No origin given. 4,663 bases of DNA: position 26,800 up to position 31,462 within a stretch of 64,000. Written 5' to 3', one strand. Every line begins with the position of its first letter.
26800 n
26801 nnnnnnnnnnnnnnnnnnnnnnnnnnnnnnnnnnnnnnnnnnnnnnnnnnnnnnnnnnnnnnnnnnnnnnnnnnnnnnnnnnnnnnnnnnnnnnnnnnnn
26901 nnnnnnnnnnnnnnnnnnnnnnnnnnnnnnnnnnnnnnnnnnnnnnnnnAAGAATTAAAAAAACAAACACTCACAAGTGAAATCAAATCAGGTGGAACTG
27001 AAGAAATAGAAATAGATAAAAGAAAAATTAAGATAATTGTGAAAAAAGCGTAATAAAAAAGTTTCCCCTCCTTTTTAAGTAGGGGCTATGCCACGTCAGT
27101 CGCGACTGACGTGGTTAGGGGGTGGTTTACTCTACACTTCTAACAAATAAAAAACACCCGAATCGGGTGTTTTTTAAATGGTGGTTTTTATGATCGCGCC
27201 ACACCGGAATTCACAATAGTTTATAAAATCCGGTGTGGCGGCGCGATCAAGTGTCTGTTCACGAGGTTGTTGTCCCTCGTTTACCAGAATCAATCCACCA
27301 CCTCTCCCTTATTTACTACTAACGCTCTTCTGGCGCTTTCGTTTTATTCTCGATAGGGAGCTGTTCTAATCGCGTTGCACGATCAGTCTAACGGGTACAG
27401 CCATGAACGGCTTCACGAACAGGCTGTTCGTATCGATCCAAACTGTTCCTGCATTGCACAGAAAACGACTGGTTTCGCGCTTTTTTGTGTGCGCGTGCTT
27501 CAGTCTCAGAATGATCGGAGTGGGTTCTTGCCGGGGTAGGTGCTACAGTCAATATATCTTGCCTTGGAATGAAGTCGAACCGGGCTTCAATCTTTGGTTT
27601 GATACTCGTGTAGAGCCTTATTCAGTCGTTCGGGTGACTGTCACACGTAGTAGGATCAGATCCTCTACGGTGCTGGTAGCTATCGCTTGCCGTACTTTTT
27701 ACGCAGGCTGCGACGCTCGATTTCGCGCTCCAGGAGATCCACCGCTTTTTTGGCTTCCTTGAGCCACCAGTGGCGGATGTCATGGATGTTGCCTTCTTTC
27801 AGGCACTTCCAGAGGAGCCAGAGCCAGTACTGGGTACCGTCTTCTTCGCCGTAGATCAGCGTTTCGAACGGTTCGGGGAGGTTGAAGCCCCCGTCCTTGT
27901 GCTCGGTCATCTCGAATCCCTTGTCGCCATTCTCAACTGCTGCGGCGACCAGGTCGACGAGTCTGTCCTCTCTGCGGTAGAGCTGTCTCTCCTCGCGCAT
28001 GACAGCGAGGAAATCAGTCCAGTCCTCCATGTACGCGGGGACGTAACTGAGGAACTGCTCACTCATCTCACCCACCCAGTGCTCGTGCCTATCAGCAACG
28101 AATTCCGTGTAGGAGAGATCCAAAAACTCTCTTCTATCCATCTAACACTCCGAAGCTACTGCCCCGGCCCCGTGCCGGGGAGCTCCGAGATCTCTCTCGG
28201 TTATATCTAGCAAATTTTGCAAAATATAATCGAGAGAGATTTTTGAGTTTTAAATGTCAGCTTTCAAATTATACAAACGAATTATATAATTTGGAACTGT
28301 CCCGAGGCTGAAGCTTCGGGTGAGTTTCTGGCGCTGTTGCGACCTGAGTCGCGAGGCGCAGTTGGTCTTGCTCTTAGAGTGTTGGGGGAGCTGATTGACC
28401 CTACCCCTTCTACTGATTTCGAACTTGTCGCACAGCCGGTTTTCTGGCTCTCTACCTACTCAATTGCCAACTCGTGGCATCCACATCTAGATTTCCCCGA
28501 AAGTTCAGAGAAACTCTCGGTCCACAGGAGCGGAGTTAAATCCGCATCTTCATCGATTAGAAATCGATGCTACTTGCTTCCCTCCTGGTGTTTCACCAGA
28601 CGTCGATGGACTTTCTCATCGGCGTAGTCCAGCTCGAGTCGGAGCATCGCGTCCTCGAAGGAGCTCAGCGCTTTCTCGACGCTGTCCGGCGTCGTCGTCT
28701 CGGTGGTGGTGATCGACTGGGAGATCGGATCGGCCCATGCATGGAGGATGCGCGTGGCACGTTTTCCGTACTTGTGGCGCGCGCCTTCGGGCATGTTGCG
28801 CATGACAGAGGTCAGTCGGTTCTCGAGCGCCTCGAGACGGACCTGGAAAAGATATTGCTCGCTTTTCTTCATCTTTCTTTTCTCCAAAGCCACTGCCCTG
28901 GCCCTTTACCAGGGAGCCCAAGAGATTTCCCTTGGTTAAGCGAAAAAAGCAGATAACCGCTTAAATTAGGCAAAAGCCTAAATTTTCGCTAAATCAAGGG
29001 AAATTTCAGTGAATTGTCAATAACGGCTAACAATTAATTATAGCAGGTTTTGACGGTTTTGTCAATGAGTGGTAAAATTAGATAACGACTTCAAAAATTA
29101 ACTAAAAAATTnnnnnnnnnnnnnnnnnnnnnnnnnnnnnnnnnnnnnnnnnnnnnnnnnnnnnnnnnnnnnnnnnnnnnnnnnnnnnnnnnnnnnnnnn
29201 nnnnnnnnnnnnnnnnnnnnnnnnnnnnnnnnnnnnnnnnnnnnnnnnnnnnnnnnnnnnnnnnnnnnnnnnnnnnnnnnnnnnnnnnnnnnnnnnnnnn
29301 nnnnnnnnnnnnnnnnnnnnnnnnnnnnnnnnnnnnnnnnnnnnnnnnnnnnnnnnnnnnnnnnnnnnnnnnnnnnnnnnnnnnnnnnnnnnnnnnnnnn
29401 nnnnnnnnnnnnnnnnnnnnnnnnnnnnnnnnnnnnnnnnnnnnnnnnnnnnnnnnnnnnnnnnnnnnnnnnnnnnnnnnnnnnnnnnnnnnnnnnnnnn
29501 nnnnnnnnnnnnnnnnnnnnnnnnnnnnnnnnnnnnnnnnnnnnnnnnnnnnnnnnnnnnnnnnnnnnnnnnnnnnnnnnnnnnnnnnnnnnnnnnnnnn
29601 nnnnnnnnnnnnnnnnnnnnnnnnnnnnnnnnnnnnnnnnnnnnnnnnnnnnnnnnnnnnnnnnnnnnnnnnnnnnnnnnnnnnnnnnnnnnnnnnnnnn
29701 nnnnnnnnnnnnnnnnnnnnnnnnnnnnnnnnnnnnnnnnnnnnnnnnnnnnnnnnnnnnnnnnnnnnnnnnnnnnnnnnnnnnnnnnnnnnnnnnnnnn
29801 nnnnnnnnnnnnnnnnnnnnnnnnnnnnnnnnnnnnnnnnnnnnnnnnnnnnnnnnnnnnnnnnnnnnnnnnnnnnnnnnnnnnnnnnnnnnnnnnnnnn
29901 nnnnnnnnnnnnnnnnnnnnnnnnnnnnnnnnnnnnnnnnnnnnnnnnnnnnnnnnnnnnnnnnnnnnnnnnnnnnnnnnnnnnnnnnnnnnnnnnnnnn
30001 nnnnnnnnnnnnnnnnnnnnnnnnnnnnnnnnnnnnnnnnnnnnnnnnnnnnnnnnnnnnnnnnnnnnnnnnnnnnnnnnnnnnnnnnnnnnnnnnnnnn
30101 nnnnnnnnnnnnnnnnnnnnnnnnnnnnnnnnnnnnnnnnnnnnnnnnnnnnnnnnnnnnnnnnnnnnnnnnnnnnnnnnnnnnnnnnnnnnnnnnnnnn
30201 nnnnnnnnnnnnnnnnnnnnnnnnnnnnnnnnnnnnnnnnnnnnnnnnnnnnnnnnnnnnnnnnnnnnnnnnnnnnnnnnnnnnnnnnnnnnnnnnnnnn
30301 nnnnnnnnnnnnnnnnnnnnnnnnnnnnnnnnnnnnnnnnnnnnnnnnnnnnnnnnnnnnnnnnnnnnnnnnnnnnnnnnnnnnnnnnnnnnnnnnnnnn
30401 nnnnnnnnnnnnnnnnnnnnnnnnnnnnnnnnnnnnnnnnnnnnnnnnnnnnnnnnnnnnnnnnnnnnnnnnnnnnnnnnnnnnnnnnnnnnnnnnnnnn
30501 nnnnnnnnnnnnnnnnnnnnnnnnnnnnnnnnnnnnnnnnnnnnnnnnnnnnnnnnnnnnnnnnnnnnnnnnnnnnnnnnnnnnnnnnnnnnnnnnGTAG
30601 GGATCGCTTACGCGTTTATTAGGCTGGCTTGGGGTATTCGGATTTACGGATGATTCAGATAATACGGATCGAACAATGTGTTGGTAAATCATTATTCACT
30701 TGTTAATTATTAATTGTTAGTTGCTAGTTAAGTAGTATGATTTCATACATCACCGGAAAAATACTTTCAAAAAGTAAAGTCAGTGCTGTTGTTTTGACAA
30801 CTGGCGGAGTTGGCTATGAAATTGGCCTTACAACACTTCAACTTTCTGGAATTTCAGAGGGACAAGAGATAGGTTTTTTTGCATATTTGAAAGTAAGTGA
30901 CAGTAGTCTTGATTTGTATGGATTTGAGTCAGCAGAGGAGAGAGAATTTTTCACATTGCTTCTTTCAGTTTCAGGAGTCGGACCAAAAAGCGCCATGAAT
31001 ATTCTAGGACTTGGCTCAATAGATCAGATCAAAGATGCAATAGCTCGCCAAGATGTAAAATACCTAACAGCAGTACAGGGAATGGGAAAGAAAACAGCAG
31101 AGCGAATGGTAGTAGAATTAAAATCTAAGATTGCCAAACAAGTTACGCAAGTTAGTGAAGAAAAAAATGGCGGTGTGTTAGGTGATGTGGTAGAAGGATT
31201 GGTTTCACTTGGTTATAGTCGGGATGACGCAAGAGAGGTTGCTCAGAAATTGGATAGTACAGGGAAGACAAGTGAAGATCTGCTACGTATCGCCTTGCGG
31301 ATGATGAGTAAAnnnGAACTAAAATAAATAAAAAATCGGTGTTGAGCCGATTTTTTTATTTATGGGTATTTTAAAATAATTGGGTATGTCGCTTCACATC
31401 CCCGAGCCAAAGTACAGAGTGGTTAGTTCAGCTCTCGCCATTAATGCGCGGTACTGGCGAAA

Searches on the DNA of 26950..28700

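Call 45: search_rna_families(source=window, start=26950, end=28700, threshold=evalue, max_evalue=0.1)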
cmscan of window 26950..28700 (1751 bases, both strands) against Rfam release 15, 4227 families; matches with E-value up to 0.1: 1.
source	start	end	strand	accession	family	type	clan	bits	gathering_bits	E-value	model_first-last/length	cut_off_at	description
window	28181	28249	+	RF04070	MIR6440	Gene; miRNA;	-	26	95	0.035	1-108/108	no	MIR6440 microRNA precursor family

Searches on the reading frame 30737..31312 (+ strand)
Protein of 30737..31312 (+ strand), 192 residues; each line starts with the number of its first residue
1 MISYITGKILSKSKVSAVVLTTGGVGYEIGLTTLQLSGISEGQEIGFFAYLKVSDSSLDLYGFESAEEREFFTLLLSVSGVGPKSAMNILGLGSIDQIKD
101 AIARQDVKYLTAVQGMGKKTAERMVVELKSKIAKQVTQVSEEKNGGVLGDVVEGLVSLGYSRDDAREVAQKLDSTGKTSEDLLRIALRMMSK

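Call 12: find_related_loci(query=window:30737-31312:+, collection=genome_contigs, flank=3000)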
Query window:30737-31312:+ (192 aa) in genome_contigs; peptide patterns used: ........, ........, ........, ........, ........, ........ (x = any residue, [..] = any of these).
190 stretches matched a pattern; 44 encode a relative of the query (tblastn E <= 1e-3); 44 distinct loci.
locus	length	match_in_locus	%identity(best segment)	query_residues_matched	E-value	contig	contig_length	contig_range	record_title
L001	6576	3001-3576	60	1-192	2e-69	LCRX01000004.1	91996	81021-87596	MAG: Candidatus Magasanikbacteria bacterium GW2011_GWA2_56_11 UY92_C0004, whole genome shotgun sequence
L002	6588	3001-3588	56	1-192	8e-69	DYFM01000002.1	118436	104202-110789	MAG TPA_asm: Candidatus Paceibacter sp. isolate BE2011_3_41_10 Afr_mines_BE2011_49_length_118436_cov_4_331641, whole gen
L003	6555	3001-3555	58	1-188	5e-67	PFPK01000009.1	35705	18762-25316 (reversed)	MAG: Candidatus Magasanikbacteria bacterium CG_4_10_14_0_2_um_filter_37_12 CG_4_10_14_0.2_scaffold_317_c, whole genome s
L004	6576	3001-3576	56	1-192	2e-66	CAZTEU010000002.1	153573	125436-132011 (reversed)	MAG TPA_asm: uncultured Gammaproteobacteria bacterium isolate SRP200020_co5_16 genome assembly, contig: NODE_110_length_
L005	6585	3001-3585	57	1-192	1e-63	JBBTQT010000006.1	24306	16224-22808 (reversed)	MAG: Patescibacteria group bacterium isolate H41-bin209_1 H41_bin209_1_000000000006, whole genome shotgun sequence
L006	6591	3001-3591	55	1-192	2e-62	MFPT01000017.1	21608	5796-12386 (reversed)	MAG: Candidatus Magasanikbacteria bacterium RIFCSPHIGHO2_01_FULL_41_23 rifcsphigho2_01_scaffold_4849, whole genome shotg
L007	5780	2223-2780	57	1-188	2e-62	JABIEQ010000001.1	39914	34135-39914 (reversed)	MAG: Candidatus Magasanikbacteria bacterium isolate SI053_bin100 k141_1411767, whole genome shotgun sequence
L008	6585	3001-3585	53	1-192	7e-62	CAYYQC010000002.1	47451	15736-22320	MAG TPA_asm: uncultured Gammaproteobacteria bacterium isolate SRP286056_co2_552 genome assembly, contig: NODE_853_length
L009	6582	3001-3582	54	1-192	6e-60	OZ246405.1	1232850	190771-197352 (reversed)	MAG: uncultured Gammaproteobacteria bacterium isolate ERP019367_co1_70 genome assembly, chromosome: 1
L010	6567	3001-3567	50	1-188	2e-59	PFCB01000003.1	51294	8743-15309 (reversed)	MAG: Candidatus Magasanikbacteria bacterium CG10_big_fil_rev_8_21_14_0_10_47_10 CG10_8_21_14_0.10_scaffold_1014_c, whole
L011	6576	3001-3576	53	1-192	4e-59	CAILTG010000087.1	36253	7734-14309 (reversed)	MAG: Candidatus Magasanikbacteria bacterium isolate MJ-time_bin-2094 genome assembly, contig: bin-2094:087/101, whole ge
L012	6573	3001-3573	50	1-192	4e-59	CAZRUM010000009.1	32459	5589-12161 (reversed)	MAG TPA_asm: uncultured Gammaproteobacteria bacterium isolate SRP104257_co1_391 genome assembly, contig: NODE_560_length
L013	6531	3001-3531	56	1-178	6e-59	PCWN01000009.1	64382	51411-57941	MAG: Candidatus Magasanikbacteria bacterium CG11_big_fil_rev_8_21_14_0_20_39_34 CG11_8_21_14_0.20_scaffold_340_c, whole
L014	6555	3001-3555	52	1-187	5e-58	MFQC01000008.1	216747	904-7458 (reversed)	MAG: Candidatus Magasanikbacteria bacterium RIFCSPHIGHO2_02_FULL_48_18 rifcsphigho2_02_scaffold_236, whole genome shotgu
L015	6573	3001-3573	50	1-192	2e-57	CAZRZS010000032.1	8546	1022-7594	MAG TPA_asm: uncultured Gammaproteobacteria bacterium isolate binchicken_co387_82 genome assembly, contig: NODE_11416_le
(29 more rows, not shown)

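Call 13: find_encoding_contigs(protein=window:30737-31312:+, flank=3000, max_places=10)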
Protein window:30737-31312:+ (192 aa): 3 contigs read that carry it; 3 places shown.
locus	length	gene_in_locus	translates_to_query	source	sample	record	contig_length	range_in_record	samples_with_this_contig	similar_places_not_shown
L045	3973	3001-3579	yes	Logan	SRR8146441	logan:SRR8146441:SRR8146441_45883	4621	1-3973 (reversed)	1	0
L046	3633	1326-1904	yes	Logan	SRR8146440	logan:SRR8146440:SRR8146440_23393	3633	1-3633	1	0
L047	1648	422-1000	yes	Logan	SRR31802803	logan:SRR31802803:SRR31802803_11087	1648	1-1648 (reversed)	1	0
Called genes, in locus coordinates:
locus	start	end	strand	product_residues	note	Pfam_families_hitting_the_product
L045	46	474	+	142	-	-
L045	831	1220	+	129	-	-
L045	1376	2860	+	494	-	PF02789:Peptidase_M17_N, PF00883:Peptidase_M17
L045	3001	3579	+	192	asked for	PF01330:RuvA_N, PF00633:HHH (faint), PF14520:HHH_5, PF07499:RuvA_C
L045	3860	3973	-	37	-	?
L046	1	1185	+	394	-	?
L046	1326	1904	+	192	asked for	PF01330:RuvA_N, PF00633:HHH (faint), PF14520:HHH_5, PF07499:RuvA_C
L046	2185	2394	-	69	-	-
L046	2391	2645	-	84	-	-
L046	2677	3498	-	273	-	PF01149:Fapy_DNA_glyco, PF06831:H2TH, PF06827:zf-FPG_IleRS (weak)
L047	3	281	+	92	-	?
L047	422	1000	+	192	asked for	PF01330:RuvA_N, PF00633:HHH (faint), PF14520:HHH_5, PF07499:RuvA_C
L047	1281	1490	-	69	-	-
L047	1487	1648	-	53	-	?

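Call 15: find_homologous_proteins(query=window:30737-31312:+, max_evalue=1e-30)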
Query window:30737-31312:+ (192 aa): 421 proteins with E <= 1e-30 among 941 candidates; the best 120 are listed.
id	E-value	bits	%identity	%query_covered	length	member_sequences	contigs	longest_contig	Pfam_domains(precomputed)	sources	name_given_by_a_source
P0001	6.8e-111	386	100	100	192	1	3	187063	PF07499.20,PF14520.13,PF01330.28,PF00633.30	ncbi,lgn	-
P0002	7.4e-70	252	64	94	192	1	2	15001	PF07499.20,PF14520.13,PF01330.28,PF00633.30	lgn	-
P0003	4.8e-69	250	63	94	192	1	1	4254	PF07499.20,PF14520.13,PF01330.28,PF00633.30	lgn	-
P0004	6.7e-69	249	64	100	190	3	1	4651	PF07499.20,PF14520.13,PF01330.28,PF00633.30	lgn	-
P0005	7.5e-65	236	63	100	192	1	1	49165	PF07499.20,PF14520.13,PF01330.28,PF00633.30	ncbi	-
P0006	1.5e-64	235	63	100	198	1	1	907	PF07499.20,PF14520.13,PF01330.28,PF00633.30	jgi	jgi:holliday junction DNA helicase RuvA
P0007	2.4e-64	234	63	98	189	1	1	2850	PF07499.20,PF14520.13,PF01330.28,PF00633.30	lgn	-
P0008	3.6e-64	234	64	99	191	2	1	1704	PF07499.20,PF14520.13,PF01330.28,PF00633.30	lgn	-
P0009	8.5e-64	232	58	100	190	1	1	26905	PF07499.20,PF14520.13,PF01330.28,PF00633.30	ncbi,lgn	-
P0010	8.7e-64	232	60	94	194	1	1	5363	PF07499.20,PF14520.13,PF01330.28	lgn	-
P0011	1.5e-63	232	58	100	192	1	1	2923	PF07499.20,PF14520.13,PF01330.28,PF00633.30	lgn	-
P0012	1.5e-63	232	61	100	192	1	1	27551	PF07499.20,PF14520.13,PF01330.28,PF00633.30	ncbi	-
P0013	3.3e-63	231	61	98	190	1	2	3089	PF07499.20,PF14520.13,PF01330.28,PF00633.30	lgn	-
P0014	8.8e-63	229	61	100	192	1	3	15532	PF07499.20,PF14520.13,PF01330.28,PF00633.30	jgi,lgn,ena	-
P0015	1.5e-62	228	59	99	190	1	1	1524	PF07499.20,PF14520.13,PF01330.28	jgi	-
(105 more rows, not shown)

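Call 29: find_encoding_contigs(protein=P0002, flank=4000, max_places=3)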
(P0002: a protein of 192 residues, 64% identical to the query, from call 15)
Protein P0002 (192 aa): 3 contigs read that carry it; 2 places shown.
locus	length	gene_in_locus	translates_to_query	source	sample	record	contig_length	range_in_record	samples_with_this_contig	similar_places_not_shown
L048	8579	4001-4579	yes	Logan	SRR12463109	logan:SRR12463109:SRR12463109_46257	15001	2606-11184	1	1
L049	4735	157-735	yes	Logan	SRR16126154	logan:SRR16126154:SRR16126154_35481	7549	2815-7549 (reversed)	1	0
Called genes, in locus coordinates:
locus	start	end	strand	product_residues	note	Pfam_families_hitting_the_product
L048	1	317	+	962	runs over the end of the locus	PF00133:tRNA-synt_1, PF09334:tRNA-synt_1g, PF08264:Anticodon_1, PF19302:DUF5915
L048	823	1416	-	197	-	-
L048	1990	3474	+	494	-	PF02789:Peptidase_M17_N, PF00883:Peptidase_M17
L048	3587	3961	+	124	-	PF05635:23S_rRNA_IVP, PF22296:bAvd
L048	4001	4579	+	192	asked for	PF01330:RuvA_N, PF00633:HHH (faint), PF14520:HHH_5, PF07499:RuvA_C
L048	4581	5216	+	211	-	-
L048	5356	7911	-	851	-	PF00521:DNA_topoisoIV, PF03989:DNA_gyraseA_C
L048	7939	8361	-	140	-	-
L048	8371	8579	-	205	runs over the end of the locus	PF13483:Lactamase_B_3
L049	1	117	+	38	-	?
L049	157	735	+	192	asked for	PF01330:RuvA_N, PF00633:HHH (faint), PF14520:HHH_5, PF07499:RuvA_C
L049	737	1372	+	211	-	-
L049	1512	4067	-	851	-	PF00521:DNA_topoisoIV, PF03989:DNA_gyraseA_C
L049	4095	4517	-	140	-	-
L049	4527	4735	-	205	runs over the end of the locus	PF13483:Lactamase_B_3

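Call 30: find_encoding_contigs(protein=P0004, flank=4000, max_places=3)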
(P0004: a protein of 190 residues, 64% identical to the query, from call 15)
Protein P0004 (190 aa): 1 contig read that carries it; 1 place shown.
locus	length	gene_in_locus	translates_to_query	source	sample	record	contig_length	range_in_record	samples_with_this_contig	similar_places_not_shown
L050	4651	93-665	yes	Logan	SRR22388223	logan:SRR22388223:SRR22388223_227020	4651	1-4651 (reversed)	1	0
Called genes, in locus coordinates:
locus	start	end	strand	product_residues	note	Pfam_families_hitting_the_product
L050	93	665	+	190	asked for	PF01330:RuvA_N, PF00633:HHH (faint), PF14520:HHH_5, PF07499:RuvA_C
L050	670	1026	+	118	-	-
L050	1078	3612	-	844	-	PF00521:DNA_topoisoIV, PF03989:DNA_gyraseA_C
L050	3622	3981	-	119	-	-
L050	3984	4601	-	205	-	PF13483:Lactamase_B_3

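Call 31: find_encoding_contigs(protein=P0005, flank=4000, max_places=3)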
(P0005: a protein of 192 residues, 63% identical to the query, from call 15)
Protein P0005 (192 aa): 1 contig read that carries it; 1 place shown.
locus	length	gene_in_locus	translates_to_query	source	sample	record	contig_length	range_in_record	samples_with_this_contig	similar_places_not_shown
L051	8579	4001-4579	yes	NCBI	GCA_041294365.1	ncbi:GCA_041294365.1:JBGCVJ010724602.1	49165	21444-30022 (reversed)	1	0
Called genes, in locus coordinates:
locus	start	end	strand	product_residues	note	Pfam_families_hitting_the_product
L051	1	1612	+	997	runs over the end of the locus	PF00133:tRNA-synt_1, PF09334:tRNA-synt_1g (faint), PF08264:Anticodon_1, PF19302:DUF5915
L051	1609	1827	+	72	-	-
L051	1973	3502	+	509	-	PF02789:Peptidase_M17_N, PF00883:Peptidase_M17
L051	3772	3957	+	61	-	PF04480:DUF559, PF18741:MTES_1575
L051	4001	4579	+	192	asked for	PF01330:RuvA_N, PF00633:HHH (faint), PF14520:HHH_5, PF07499:RuvA_C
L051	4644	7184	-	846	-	PF00521:DNA_topoisoIV, PF03989:DNA_gyraseA_C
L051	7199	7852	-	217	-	-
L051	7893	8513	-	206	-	PF13483:Lactamase_B_3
